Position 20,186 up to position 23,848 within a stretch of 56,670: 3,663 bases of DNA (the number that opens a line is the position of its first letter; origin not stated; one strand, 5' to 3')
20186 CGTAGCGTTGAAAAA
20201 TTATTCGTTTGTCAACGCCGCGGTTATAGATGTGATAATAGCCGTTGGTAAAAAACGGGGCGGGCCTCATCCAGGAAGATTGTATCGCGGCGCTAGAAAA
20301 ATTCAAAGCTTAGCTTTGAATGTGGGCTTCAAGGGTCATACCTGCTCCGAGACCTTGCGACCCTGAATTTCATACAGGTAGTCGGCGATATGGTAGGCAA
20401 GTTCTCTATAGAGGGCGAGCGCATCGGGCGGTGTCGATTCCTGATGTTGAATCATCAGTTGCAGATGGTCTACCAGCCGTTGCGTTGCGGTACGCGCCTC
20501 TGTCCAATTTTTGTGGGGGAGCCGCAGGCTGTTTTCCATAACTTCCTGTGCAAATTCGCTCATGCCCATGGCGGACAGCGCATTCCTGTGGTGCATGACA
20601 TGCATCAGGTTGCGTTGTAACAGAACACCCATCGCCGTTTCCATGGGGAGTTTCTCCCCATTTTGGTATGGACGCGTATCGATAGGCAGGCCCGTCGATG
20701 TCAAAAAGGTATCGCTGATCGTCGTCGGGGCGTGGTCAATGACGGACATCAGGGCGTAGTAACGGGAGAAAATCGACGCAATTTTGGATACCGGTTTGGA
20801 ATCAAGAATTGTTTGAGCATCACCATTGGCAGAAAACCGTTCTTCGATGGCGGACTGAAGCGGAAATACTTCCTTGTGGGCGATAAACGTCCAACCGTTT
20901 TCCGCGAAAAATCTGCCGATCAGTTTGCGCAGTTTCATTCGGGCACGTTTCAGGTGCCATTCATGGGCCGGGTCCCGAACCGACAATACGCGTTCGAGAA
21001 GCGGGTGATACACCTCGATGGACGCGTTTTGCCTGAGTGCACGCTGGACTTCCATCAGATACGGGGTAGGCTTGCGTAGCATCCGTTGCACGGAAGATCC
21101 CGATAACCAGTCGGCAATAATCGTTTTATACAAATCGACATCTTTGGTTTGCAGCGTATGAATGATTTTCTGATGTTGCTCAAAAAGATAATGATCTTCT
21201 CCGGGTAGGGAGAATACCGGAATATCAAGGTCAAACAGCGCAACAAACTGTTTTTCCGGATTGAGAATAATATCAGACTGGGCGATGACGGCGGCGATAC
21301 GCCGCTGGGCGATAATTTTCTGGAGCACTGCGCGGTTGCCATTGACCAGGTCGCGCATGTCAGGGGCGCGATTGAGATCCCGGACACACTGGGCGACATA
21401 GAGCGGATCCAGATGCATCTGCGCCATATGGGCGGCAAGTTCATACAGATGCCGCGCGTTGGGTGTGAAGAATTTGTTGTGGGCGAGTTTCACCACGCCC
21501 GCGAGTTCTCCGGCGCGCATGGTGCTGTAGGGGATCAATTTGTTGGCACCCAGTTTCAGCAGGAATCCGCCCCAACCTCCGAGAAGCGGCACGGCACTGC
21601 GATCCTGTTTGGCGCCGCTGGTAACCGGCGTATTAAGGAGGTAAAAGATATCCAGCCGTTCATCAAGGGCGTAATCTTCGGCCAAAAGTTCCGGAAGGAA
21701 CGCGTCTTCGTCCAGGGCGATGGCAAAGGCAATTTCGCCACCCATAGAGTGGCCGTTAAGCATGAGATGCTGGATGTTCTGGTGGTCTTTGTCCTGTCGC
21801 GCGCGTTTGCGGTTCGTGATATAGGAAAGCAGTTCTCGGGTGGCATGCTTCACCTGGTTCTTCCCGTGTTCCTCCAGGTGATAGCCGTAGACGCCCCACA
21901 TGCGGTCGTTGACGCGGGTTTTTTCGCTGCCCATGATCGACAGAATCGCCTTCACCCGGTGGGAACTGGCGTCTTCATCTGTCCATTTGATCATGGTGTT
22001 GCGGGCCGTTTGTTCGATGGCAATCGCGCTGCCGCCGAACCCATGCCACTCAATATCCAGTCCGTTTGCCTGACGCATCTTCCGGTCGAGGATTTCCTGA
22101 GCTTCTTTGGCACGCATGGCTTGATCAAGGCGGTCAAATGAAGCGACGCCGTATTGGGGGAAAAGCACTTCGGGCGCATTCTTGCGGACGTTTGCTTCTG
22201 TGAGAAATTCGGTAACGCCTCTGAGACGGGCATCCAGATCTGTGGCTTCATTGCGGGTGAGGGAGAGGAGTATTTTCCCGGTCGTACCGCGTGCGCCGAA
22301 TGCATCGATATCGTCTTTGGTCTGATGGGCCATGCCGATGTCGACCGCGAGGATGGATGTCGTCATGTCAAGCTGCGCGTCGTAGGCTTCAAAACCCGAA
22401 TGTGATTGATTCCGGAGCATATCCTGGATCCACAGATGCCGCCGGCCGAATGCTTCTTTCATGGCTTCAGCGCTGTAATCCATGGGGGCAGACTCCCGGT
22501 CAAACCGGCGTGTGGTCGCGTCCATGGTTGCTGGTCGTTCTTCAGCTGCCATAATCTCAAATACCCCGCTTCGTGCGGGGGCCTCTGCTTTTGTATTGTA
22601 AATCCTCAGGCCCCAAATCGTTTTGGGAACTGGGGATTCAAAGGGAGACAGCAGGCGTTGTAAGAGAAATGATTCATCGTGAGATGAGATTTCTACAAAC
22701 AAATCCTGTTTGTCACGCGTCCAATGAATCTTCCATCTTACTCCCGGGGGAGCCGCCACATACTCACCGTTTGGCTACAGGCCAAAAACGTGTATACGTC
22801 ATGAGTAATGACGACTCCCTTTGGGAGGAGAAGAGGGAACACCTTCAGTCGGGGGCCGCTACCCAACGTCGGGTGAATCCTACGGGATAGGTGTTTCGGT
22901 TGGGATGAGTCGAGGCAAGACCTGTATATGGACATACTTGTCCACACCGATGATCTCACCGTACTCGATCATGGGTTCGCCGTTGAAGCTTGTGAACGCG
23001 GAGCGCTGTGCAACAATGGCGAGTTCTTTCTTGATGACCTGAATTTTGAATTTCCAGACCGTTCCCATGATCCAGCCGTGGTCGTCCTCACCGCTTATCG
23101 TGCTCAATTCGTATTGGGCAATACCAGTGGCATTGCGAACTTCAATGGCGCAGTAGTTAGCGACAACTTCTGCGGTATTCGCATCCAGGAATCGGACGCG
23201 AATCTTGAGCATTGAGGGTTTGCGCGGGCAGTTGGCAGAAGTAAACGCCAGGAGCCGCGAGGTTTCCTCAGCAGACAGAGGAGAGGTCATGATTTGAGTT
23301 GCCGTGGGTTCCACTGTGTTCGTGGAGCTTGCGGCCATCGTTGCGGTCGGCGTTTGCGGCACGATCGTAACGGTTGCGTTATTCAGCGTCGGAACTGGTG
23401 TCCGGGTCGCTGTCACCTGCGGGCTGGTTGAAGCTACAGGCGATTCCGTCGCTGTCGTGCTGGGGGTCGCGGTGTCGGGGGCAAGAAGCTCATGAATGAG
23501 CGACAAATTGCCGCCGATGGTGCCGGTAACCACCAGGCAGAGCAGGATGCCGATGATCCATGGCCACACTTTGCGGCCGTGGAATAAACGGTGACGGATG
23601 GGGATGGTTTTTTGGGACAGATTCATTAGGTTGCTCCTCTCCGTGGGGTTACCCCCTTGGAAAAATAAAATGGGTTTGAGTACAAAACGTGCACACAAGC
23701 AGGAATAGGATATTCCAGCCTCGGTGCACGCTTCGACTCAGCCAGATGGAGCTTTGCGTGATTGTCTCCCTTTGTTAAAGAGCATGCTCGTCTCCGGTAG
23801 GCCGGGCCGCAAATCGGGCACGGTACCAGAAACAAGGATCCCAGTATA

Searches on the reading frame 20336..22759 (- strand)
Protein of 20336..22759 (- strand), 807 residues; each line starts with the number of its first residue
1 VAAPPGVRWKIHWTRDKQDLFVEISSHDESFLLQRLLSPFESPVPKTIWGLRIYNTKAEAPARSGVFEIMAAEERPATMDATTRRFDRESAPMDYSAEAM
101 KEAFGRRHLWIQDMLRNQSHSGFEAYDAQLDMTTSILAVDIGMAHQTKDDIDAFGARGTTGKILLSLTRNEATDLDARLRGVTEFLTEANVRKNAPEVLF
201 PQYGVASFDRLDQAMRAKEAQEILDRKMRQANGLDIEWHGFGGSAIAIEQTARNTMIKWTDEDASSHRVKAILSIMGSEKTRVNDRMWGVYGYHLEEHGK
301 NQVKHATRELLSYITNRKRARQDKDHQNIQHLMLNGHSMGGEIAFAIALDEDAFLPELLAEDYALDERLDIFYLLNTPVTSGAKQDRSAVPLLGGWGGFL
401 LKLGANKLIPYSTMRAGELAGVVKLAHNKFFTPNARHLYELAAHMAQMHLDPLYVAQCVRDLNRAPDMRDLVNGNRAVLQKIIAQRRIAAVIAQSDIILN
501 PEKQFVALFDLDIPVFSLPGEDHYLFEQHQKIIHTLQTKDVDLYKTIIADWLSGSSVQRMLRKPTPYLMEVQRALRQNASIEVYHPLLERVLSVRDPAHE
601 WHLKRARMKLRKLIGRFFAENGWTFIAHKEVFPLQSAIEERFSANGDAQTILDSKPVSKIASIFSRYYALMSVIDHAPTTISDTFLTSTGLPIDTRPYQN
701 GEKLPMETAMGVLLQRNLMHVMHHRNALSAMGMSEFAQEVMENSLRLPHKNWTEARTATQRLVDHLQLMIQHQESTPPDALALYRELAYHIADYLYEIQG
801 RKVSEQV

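Call 6: search_protein_families(library=pfam, proteins=[window:20336-22759:-], max_evalue=0.01)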
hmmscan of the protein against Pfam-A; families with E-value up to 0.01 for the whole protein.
window:20336-22759:- (807 aa): 4 families
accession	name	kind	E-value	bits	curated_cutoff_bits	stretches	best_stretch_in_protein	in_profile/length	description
PF07224.18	Chlorophyllase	-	0.0017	17.7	26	1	323-351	109-137/301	Chlorophyllase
PF12695.13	Abhydrolase_5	-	0.0047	17.2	27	0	318-354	44-81/164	Alpha/beta hydrolase family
PF07819.20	PGAP1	-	0.005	17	24.3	1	283-349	53-110/233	PGAP1-like alpha/beta domain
PF00756.26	Esterase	-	0.0059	16.8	22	0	259-350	45-135/251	Putative esterase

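Call 47: search_protein_families(library=padloc, proteins=[window:20336-22759:-], max_evalue=0.1)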
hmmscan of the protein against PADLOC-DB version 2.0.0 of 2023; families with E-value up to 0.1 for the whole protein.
window:20336-22759:- (807 aa): 0 families

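Call 48: search_protein_families(library=phrogs, proteins=[window:20336-22759:-], max_evalue=0.1)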
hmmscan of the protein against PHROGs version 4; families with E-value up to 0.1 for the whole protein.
window:20336-22759:- (807 aa): 0 families

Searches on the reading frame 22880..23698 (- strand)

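Call 6: search_protein_families(library=pfam, proteins=[window:22880-23698:-], max_evalue=0.01)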
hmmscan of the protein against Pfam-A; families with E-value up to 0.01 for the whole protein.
window:22880-23698:- (272 aa): 0 families

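Call 47: search_protein_families(library=padloc, proteins=[window:22880-23698:-], max_evalue=0.1)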
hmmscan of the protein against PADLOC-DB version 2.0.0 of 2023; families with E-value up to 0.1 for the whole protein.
window:22880-23698:- (272 aa): 0 families

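Call 48: search_protein_families(library=phrogs, proteins=[window:22880-23698:-], max_evalue=0.1)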
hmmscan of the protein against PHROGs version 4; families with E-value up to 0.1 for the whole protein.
window:22880-23698:- (272 aa): 2 families
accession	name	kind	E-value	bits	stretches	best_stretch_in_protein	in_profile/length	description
phrog_22624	-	unknown function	0.025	15.8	1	172-204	16-48/97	-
phrog_8545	-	moron, auxiliary metabolic gene and host takeover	0.1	13.4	0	43-105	16-79/177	superinfection exclusion Sie-like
